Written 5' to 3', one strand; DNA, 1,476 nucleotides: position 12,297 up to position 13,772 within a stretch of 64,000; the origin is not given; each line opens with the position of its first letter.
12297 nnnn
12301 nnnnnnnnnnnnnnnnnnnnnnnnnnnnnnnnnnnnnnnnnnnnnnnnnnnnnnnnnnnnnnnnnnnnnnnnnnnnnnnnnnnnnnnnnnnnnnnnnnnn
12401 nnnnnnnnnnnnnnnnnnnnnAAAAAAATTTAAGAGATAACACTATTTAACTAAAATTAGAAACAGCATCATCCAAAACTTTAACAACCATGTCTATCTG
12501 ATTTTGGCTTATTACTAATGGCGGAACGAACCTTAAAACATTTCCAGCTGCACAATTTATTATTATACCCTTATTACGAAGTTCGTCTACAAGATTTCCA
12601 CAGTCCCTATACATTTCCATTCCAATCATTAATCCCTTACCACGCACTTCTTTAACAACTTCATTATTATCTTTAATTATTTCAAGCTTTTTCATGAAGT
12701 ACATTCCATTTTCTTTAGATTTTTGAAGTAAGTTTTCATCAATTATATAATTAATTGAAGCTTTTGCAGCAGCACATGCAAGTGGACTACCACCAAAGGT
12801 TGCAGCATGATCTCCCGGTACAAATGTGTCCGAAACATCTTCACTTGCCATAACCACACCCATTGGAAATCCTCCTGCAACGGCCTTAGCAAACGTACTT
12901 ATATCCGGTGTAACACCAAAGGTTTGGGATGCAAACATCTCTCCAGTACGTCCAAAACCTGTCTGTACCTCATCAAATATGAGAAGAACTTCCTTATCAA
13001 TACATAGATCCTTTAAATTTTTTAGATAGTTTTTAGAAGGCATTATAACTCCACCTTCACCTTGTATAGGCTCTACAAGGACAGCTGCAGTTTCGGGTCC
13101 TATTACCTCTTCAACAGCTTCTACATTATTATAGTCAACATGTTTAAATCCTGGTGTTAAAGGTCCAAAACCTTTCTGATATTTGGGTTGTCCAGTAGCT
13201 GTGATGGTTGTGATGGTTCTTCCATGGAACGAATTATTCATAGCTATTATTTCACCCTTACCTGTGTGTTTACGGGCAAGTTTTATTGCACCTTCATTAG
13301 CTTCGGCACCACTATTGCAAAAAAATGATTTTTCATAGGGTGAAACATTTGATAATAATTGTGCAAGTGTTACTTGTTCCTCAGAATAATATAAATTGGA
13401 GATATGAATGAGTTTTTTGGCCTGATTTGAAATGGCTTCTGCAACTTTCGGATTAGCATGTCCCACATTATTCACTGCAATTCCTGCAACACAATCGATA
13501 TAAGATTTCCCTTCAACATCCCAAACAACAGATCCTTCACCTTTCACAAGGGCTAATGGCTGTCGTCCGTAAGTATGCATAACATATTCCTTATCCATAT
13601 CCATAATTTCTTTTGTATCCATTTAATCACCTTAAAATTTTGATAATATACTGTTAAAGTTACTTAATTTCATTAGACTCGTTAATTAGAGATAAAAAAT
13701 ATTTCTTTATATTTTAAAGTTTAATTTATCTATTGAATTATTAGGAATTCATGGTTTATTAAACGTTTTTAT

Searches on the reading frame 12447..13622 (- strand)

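Call 8: search_protein_families(library=pfam, proteins=[window:12447-13622:-], max_evalue=0.001)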
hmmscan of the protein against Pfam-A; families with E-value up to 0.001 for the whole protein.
window:12447-13622:- (391 aa): 2 families
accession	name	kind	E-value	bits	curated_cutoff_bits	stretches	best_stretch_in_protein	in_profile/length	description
PF00202.27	Aminotran_3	-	5.8e-128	427.4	30.5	1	19-387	7-403/403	Aminotransferase class-III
PF00155.27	Aminotran_1_2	-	8.3e-05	22.4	19.7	1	86-355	51-330/361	Aminotransferase class I and II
